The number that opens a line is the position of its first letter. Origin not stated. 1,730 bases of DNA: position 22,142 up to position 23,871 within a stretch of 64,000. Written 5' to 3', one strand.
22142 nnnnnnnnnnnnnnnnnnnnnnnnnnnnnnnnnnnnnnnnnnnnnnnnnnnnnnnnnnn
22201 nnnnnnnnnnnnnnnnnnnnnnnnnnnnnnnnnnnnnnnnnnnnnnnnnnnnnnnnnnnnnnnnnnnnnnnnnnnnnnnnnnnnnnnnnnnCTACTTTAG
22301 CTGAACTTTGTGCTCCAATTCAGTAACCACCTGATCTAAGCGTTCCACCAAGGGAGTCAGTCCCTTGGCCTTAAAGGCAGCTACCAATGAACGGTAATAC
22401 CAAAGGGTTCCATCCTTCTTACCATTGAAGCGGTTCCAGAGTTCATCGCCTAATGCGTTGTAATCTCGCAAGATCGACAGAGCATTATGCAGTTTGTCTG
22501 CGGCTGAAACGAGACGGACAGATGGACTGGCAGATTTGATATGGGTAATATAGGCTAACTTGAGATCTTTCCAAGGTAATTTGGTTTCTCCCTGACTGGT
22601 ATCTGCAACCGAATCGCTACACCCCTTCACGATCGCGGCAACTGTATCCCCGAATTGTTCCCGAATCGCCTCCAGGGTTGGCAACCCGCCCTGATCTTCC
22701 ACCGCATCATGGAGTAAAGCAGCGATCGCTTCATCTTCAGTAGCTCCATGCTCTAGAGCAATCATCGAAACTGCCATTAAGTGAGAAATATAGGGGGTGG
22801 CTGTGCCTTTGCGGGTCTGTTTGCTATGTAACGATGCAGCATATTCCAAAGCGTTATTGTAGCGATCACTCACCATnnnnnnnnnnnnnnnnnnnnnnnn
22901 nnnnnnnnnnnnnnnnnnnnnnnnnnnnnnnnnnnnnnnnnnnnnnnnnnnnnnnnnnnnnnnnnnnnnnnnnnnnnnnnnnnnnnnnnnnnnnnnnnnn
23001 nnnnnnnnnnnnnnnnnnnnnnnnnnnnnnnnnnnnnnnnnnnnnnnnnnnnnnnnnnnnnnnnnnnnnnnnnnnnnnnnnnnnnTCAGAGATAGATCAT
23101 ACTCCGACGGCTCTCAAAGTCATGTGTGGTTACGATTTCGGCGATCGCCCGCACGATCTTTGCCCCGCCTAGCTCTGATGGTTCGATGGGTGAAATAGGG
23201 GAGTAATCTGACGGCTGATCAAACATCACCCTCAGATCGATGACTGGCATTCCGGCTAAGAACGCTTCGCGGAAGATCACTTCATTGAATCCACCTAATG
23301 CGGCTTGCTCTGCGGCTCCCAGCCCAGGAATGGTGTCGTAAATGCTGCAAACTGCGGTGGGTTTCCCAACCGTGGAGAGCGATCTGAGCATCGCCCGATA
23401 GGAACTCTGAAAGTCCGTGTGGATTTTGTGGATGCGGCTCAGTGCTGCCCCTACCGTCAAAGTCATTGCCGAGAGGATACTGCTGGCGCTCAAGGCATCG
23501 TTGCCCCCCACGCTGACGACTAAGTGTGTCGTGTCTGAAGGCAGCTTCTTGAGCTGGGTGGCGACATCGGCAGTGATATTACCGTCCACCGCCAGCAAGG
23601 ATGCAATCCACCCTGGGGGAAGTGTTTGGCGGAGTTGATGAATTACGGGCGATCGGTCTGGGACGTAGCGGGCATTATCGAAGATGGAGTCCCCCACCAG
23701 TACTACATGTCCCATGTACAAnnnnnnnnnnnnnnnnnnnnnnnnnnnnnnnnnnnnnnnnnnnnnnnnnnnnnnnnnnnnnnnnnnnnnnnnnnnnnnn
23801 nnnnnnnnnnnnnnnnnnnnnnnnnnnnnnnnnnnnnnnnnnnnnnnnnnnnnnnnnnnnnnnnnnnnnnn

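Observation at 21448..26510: AT-rich island with ORFans, stand-alone ppGpp-hydrolase-like HD protein, MITE-like repeat and a STAND-like HTH-ATPase at its edge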

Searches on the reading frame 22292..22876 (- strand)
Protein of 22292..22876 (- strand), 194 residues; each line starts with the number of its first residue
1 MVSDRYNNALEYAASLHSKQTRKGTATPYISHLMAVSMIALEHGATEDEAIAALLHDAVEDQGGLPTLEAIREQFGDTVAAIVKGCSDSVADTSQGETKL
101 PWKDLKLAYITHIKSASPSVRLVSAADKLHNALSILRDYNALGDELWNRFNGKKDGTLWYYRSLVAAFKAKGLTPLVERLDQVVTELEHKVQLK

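Call 7: search_protein_families(library=pfam, proteins=[window:22292-22876:-], max_evalue=0.01)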
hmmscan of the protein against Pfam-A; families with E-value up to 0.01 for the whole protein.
window:22292-22876:- (194 aa): 2 families
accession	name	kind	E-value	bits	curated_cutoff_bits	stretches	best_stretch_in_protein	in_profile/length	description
PF13328.12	HD_4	-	1.5e-22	80.5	27.2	1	9-141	1-140/156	HD domain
PF01966.28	HD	-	8.7e-06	26.4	22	1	29-131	1-115/116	HD domain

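Call 8: search_protein_families(library=padloc, proteins=[window:22292-22876:-], max_evalue=0.01)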
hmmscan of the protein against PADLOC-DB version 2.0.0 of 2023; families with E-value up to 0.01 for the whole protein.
window:22292-22876:- (194 aa): 0 families

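Call 9: search_protein_families(library=ncbifam, proteins=[window:22292-22876:-], max_evalue=0.01)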
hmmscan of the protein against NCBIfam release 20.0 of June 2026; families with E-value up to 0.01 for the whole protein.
window:22292-22876:- (194 aa): 2 families
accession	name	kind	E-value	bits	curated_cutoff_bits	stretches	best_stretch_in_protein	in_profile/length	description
TIGR00691.1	spoT_relA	subfamily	3.8e-16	58.6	499.2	1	9-135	1-122/687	RelA/SpoT family protein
NF008303.0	PRK11092.1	equivalog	5.3e-10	38.1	947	1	7-88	24-102/702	bifunctional GTP diphosphokinase/guanosine-3',5'-bis pyrophosphate 3'-pyrophosphohydrolase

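Call 11: find_encoding_contigs(protein=window:22292-22876:-, flank=10000, max_places=6)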
Protein window:22292-22876:- (194 aa): no gene with exactly this product is on record in the collection.

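Call 79: find_homologous_proteins(query=window:22292-22876:-, max_evalue=1e-10)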
Query window:22292-22876:- (194 aa): 7997 proteins with E <= 1e-10 among 8000 candidates; the best 120 are listed.
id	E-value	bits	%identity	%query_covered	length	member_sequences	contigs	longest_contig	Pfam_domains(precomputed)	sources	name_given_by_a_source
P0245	7.2e-122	422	100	100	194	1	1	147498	PF13328.13,PF01966.29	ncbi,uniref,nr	ncbi:phosphohydrolase [Neosynechococcus sphagnicola sy1]|uniref:Phosphohydrolase n=1 Tax=Neosynechoc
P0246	1.1e-87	311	76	97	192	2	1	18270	PF13328.13,PF01966.29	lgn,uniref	uniref:Metal dependent phosphohydrolase n=1 Tax=Cyanothece sp. (strain PCC 7425 / ATCC 29141) TaxID=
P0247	3.1e-85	303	73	99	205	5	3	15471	PF13328.13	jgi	jgi:(p)ppGpp synthase/HD superfamily hydrolase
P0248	2.5e-82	293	72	97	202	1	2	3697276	PF13328.13,PF01966.29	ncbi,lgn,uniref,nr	ncbi:HD domain-containing protein [Synechococcus sp. PCC 6312]|uniref:HD domain-containing protein n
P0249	1.3e-81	291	72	97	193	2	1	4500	PF13328.13,PF01966.29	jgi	jgi:(p)ppGpp synthase/HD superfamily hydrolase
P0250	3.4e-81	290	72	97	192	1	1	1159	PF13328.13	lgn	-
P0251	1.9e-80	287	72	96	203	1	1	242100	PF13328.13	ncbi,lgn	-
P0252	5.5e-79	283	70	97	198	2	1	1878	PF13328.13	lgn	-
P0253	7.8e-78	279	68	97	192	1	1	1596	PF13328.13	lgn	-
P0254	3.1e-76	274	69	97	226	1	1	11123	PF13328.13,PF01966.29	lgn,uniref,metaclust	uniref:Metal dependent phosphohydrolase n=1 Tax=Cyanothece sp. (strain PCC 7425 / ATCC 29141) TaxID=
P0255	2.8e-73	264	63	99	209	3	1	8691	PF13328.13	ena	-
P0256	1.5e-70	255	64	98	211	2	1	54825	PF13328.13,PF01966.29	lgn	-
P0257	1.8e-70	255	64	97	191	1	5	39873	PF13328.13,PF01966.29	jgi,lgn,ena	jgi:(p)ppGpp synthase/HD superfamily hydrolase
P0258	1.8e-70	255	64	97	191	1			PF13328.13,PF01966.29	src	-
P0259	2.3e-70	254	64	97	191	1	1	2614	PF13328.13,PF01966.29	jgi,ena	-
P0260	2.3e-70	254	64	97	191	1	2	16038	PF13328.13,PF01966.29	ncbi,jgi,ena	-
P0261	2.3e-70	254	64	97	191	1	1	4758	PF13328.13,PF01966.29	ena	-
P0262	3.0e-70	254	65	95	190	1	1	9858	PF13328.13,PF01966.29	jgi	jgi:(p)ppGpp synthase/HD superfamily hydrolase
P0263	3.0e-70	254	63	97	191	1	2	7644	PF13328.13,PF01966.29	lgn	-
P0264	3.9e-70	254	65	95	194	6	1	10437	PF13328.13,PF01966.29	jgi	jgi:(p)ppGpp synthase/HD superfamily hydrolase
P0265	3.9e-70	254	66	99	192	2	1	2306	PF13328.13,PF01966.29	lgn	-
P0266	4.0e-70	254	65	95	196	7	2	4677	PF13328.13,PF01966.29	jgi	-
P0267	7.4e-70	253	63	96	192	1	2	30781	PF13328.13,PF01966.29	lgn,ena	-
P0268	7.6e-70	253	63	96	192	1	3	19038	PF13328.13,PF01966.29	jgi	-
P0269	7.9e-70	253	63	98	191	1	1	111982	PF13328.13,PF01966.29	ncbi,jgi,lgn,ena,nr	ncbi:MAG: HD domain-containing protein [Aphanothece sp. CMT-3BRIN-NPC111]|jgi:(p)ppGpp synthase/HD s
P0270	8.2e-70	253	64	97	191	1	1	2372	PF13328.13,PF01966.29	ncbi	-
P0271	9.0e-70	253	64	98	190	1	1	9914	PF13328.13,PF01966.29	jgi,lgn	jgi:GTP pyrophosphokinase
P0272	1.0e-69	252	64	97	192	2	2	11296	PF13328.13,PF01966.29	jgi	jgi:(p)ppGpp synthase/HD superfamily hydrolase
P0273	1.0e-69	252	62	97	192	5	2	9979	PF13328.13,PF01966.29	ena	-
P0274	1.1e-69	252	65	96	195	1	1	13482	PF13328.13,PF01966.29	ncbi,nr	ncbi:MAG: HD domain-containing protein [Leptolyngbyaceae bacterium]|nr:HD domain-containing protein 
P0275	1.5e-69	252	62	97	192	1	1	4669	PF13328.13,PF01966.29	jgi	-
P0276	1.7e-69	252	64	97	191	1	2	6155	PF13328.13,PF01966.29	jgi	jgi:(p)ppGpp synthase/HD superfamily hydrolase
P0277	2.6e-69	251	64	96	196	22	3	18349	PF13328.13,PF01966.29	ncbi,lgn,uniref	ncbi:HD domain-containing protein [Coleofasciculus sp.]|uniref:HD domain-containing protein n=1 Tax=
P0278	2.7e-69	251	63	99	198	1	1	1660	PF13328.13,PF01966.29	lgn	-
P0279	2.7e-69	251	62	97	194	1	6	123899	PF13328.13,PF01966.29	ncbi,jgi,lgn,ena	jgi:GTP pyrophosphokinase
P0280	4.4e-69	250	63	98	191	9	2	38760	PF13328.13,PF01966.29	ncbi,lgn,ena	-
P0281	4.5e-69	250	63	96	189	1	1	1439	PF13328.13,PF01966.29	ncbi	-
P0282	4.6e-69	250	63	96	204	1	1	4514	PF13328.13,PF01966.29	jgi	-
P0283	4.9e-69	250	63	96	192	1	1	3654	PF13328.13,PF01966.29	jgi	jgi:(p)ppGpp synthase/HD superfamily hydrolase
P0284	6.1e-69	250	65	96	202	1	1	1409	PF13328.13,PF01966.29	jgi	-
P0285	6.5e-69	250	62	98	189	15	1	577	PF13328.13,PF01966.29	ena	-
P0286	6.8e-69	250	63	96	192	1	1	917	PF13328.13,PF01966.29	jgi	jgi:(p)ppGpp synthase/HD superfamily hydrolase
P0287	7.6e-69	249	63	98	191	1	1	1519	PF13328.13,PF01966.29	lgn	-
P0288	8.4e-69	249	62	99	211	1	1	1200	PF13328.13,PF01966.29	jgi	jgi:GTP pyrophosphokinase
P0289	9.1e-69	249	64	96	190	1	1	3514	PF13328.13,PF01966.29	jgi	jgi:GTP pyrophosphokinase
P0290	9.1e-69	249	63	98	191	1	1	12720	PF13328.13,PF01966.29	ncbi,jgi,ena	ncbi:MAG TPA: HD domain-containing protein [Candidatus Obscuribacterales bacterium]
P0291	9.2e-69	249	63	98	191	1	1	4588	PF13328.13,PF01966.29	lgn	-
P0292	1.2e-68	249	62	98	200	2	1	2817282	PF13328.13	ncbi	ncbi:HD domain-containing protein [Thermosynechococcaceae cyanobacterium Okahandja]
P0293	1.2e-68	249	63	94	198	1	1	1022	PF13328.13,PF01966.29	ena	-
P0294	1.2e-68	249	63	98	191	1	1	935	PF13328.13,PF01966.29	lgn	-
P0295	1.2e-68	249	62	99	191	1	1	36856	PF13328.13,PF01966.29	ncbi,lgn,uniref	ncbi:HD domain-containing protein [Coleofasciculus sp. E2-BRE-01]|uniref:HD domain-containing protei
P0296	1.3e-68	249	63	98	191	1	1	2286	PF13328.13,PF01966.29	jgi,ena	-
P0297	1.3e-68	249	64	97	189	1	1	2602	PF13328.13,PF01966.29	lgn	-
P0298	1.7e-68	248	63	96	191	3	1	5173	PF13328.13,PF01966.29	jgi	jgi:GTP pyrophosphokinase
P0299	1.9e-68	248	63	97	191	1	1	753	PF13328.13,PF01966.29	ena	-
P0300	2.1e-68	248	62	98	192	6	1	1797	PF13328.13,PF01966.29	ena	-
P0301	2.1e-68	248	62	99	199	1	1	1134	PF13328.13,PF01966.29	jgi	jgi:GTP pyrophosphokinase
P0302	2.4e-68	248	62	96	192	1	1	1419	PF13328.13,PF01966.29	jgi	jgi:(p)ppGpp synthase/HD superfamily hydrolase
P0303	2.4e-68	248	61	100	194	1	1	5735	PF13328.13,PF01966.29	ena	-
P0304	2.6e-68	248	61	100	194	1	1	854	PF13328.13,PF01966.29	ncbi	-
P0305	2.7e-68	248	62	98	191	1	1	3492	PF13328.13,PF01966.29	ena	-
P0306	2.7e-68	248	63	97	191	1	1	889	PF13328.13,PF01966.29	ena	-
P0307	2.9e-68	248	62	96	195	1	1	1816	PF13328.13,PF01966.29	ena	-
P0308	3.1e-68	247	63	97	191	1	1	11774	PF13328.13,PF01966.29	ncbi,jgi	-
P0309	3.1e-68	247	64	96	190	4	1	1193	PF13328.13,PF01966.29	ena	-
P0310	3.3e-68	247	63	97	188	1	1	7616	PF13328.13,PF01966.29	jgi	jgi:GTP pyrophosphokinase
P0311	3.6e-68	247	61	96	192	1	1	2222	PF13328.13,PF01966.29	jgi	jgi:(p)ppGpp synthase/HD superfamily hydrolase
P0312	4.4e-68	247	66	96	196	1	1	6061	PF13328.13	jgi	jgi:(p)ppGpp synthase/HD superfamily hydrolase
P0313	5.0e-68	247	64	96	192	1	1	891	PF13328.13,PF01966.29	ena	-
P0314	5.0e-68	247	64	96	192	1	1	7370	PF13328.13,PF01966.29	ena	-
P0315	5.0e-68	247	62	97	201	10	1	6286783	PF13328.13,PF01966.29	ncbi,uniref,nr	ncbi:HD domain-containing protein [[Phormidium] sp. ETS-05]|uniref:HD domain-containing protein n=1 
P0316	5.1e-68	247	62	98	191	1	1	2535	PF13328.13,PF01966.29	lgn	-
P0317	5.1e-68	247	60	99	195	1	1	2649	PF13328.13,PF01966.29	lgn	-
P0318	5.2e-68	247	63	96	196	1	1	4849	PF13328.13,PF01966.29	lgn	-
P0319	5.3e-68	247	62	98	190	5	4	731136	PF13328.13,PF01966.29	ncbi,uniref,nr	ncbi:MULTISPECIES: HD domain-containing protein [Cyanophyceae]|uniref:HD domain-containing protein n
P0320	5.4e-68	247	62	99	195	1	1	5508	PF13328.13,PF01966.29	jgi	jgi:GTP pyrophosphokinase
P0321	6.3e-68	246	64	95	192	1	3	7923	PF13328.13,PF01966.29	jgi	jgi:(p)ppGpp synthase/HD superfamily hydrolase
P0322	6.7e-68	246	63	97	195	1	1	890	PF13328.13,PF01966.29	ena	-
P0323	6.9e-68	246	62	97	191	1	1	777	PF13328.13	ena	-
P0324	7.0e-68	246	62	98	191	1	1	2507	PF13328.13,PF01966.29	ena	-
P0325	7.6e-68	246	63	96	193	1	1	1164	PF13328.13,PF01966.29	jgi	jgi:(p)ppGpp synthase/HD superfamily hydrolase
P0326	8.0e-68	246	63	97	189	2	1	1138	PF13328.13,PF01966.29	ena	-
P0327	8.1e-68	246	62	97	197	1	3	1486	PF13328.13,PF01966.29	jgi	jgi:(p)ppGpp synthase/HD superfamily hydrolase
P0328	8.7e-68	246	60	97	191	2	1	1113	PF13328.13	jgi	jgi:GTP pyrophosphokinase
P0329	9.2e-68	246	63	96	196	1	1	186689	PF13328.13,PF01966.29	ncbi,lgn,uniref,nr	ncbi:HD domain protein [Coleofasciculus chthonoplastes PCC 7420]|uniref:HD domain protein n=1 Tax=Co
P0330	9.6e-68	246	62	97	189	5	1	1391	PF13328.13,PF01966.29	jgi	jgi:(p)ppGpp synthase/HD superfamily hydrolase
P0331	9.7e-68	246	61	98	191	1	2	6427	PF13328.13,PF01966.29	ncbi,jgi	jgi:GTP pyrophosphokinase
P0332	9.9e-68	246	61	98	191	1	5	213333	PF13328.13,PF01966.29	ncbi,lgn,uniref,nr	ncbi:HD domain-containing protein [Trichocoleus sp. ST-U2]|uniref:HD domain-containing protein n=1 T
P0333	1.0e-67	246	61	98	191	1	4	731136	PF13328.13,PF01966.29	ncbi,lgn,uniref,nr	ncbi:HD domain-containing protein [Trichocoleus sp. DQ-A3]|uniref:HD domain-containing protein n=1 T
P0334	1.0e-67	246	64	98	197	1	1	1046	PF13328.13,PF01966.29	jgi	jgi:(p)ppGpp synthase/HD superfamily hydrolase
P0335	1.0e-67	246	59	99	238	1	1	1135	PF13328.13,PF01966.29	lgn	-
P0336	1.1e-67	246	62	98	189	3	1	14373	PF13328.13,PF01966.29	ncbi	-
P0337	1.1e-67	246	62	96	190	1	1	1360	PF13328.13,PF01966.29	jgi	jgi:GTP pyrophosphokinase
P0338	1.1e-67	246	61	96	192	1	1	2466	PF13328.13,PF01966.29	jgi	-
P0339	1.3e-67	246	62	98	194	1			PF13328.13,PF01966.29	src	-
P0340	1.3e-67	245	62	98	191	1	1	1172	PF13328.13,PF01966.29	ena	-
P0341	1.5e-67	245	60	100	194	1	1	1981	PF13328.13,PF01966.29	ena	-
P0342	1.6e-67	245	63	98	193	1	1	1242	PF13328.13,PF01966.29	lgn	-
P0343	1.8e-67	245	63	96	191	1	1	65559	PF13328.13,PF01966.29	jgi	jgi:(p)ppGpp synthase/HD superfamily hydrolase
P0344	1.8e-67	245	63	96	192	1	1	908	PF13328.13,PF01966.29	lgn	-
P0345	1.9e-67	245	62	98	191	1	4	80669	PF13328.13,PF01966.29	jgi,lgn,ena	jgi:GTP pyrophosphokinase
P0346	1.9e-67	245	61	98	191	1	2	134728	PF13328.13,PF01966.29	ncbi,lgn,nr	ncbi:HD domain-containing protein [Trichocoleus sp. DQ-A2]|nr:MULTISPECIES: HD domain-containing pro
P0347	1.9e-67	245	62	97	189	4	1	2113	PF13328.13,PF01966.29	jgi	jgi:(p)ppGpp synthase/HD superfamily hydrolase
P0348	1.9e-67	245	64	95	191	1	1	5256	PF13328.13,PF01966.29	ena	-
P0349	2.1e-67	245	63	96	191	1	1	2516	PF13328.13,PF01966.29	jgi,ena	jgi:GTP pyrophosphokinase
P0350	2.2e-67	245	63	98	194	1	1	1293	PF13328.13,PF01966.29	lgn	-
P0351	2.2e-67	245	63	97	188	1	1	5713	PF13328.13,PF01966.29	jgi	jgi:(p)ppGpp synthase/HD superfamily hydrolase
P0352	2.5e-67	245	61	99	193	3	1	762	PF13328.13,PF01966.29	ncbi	-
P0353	2.5e-67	245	61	99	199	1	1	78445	PF13328.13,PF01966.29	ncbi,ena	-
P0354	2.7e-67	244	65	96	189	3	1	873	PF13328.13,PF01966.29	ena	-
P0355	3.0e-67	244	62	98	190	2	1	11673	PF13328.13,PF01966.29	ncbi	ncbi:MAG: HD domain-containing protein [Cyanobacteriota bacterium]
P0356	3.4e-67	244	64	96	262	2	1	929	PF13328.13,PF01966.29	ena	-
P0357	3.5e-67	244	61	96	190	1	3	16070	PF13328.13,PF01966.29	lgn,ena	-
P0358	3.5e-67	244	62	99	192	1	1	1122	PF13328.13,PF01966.29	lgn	-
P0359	3.5e-67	244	63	95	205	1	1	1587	PF13328.13,PF01966.29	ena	-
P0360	3.6e-67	244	61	98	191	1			PF13328.13,PF01966.29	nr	nr:HD domain-containing protein [Coleofasciculus sp. FACHB-712]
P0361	3.7e-67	244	61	100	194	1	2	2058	PF13328.13,PF01966.29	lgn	-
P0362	4.0e-67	244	60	97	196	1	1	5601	PF13328.13,PF01966.29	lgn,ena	-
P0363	4.2e-67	244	61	99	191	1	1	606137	PF13328.13,PF01966.29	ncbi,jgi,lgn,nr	ncbi:MAG: HD domain-containing protein [Scytolyngbya sp. HA4215-MV1]|jgi:GTP pyrophosphokinase|nr:HD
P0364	4.2e-67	244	61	99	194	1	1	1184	PF13328.13,PF01966.29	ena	-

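Call 80: find_encoding_contigs(protein=P0248, flank=10000, max_places=1)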
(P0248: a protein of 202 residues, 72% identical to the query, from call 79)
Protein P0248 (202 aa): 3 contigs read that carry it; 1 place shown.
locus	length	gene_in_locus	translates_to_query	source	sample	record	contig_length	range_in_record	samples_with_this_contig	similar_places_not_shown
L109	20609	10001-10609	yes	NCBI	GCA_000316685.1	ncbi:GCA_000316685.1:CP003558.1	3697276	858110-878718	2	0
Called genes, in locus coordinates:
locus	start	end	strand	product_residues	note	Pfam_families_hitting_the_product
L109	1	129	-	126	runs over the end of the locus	PF02810:SEC-C (weak)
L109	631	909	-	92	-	-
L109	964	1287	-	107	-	-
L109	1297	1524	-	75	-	-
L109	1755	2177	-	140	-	PF00589:Phage_integrase (weak)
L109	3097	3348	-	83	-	-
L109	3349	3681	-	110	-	-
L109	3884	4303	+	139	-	-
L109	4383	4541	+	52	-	-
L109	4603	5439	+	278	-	-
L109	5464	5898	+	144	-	-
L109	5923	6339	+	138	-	-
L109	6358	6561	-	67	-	-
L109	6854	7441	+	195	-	-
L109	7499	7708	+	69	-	-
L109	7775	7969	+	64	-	-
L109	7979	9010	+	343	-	-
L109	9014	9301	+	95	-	-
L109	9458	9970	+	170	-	-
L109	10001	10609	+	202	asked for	PF13328:HD_4, PF01966:HD (weak)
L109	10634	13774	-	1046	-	PF04313:HSDR_N, PF04851:ResIII, PF18766:SWI2_SNF2, PF22679:T1R_D3-like, PF11867:T1RH-like_C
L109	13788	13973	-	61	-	-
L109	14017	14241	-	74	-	-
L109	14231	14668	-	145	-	PF01850:PIN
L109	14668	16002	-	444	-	PF01420:Methylase_S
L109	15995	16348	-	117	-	PF01934:HepT-like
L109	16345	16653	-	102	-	PF01909:NTP_transf_2, PF18765:Polbeta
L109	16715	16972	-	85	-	-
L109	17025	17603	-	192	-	PF05685:Uma2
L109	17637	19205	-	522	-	PF12161:HsdM_N, PF02384:N6_Mtase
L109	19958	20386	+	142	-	PF13328:HD_4 (weak)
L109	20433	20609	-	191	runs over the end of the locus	-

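Call 81: find_encoding_contigs(protein=P0246, flank=10000, max_places=1)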
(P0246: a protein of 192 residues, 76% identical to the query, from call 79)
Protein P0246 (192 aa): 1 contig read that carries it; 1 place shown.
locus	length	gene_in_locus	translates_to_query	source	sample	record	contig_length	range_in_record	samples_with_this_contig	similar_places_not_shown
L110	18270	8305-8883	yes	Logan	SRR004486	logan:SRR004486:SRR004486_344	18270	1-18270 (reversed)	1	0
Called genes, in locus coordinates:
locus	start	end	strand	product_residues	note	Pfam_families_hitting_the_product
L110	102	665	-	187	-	PF05685:Uma2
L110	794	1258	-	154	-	PF00571:CBS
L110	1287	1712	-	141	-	PF07736:CM_1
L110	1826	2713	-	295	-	PF25145:NfeD1b_N, PF01343:Peptidase_S49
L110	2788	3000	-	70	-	-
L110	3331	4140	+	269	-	-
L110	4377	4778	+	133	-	-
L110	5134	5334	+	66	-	-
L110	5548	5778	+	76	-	PF09720:Unstab_antitox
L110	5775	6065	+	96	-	PF05016:ParE_toxin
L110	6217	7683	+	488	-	PF01523:PmbA_TldD_1st, PF19289:PmbA_TldD_3rd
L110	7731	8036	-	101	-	PF03795:YCII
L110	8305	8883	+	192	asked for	PF13328:HD_4, PF01966:HD (faint)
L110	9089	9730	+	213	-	PF21347:DUF3108_like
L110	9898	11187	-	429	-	PF00483:NTP_transferase, PF25247:LbH_GLGC, PF24894:Hexapep_GlmU (weak), PF25084:LbH_EIF2B (faint)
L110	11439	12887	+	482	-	PF07228:SpoIIE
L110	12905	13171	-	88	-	-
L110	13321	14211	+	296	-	PF01972:SDH_protease, PF25145:NfeD1b_N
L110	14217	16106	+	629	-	PF00350:Dynamin_N (faint), PF01926:MMR_HSR1, PF04670:Gtr1_RagA (weak)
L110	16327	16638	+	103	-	-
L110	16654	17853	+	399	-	PF13560:HTH_31, PF01381:HTH_3, PF12844:HTH_19, PF06114:Peptidase_M78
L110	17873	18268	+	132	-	?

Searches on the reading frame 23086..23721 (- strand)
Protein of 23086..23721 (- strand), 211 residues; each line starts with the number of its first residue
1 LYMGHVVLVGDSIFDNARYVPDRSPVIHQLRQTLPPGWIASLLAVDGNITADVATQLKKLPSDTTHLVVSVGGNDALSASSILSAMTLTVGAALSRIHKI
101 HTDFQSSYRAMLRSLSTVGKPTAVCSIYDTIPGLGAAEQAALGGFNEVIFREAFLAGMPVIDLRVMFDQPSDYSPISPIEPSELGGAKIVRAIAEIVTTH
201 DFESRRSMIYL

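Call 7: search_protein_families(library=pfam, proteins=[window:23086-23721:-], max_evalue=0.01)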
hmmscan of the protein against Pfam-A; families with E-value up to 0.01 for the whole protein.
window:23086-23721:- (211 aa): 2 families
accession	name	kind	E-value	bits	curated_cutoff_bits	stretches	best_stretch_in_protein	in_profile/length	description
PF13472.12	Lipase_GDSL_2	-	1e-06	29.8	32.9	1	9-173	2-160/178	GDSL-like Lipase/Acylhydrolase family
PF00657.28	Lipase_GDSL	-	0.00055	20.6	23.6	1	6-174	1-175/208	GDSL-like Lipase/Acylhydrolase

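Call 8: search_protein_families(library=padloc, proteins=[window:23086-23721:-], max_evalue=0.01)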
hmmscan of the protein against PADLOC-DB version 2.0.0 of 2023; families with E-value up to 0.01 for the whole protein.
window:23086-23721:- (211 aa): 0 families

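Call 9: search_protein_families(library=ncbifam, proteins=[window:23086-23721:-], max_evalue=0.01)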
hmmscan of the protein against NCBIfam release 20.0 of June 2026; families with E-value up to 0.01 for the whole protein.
window:23086-23721:- (211 aa): 0 families
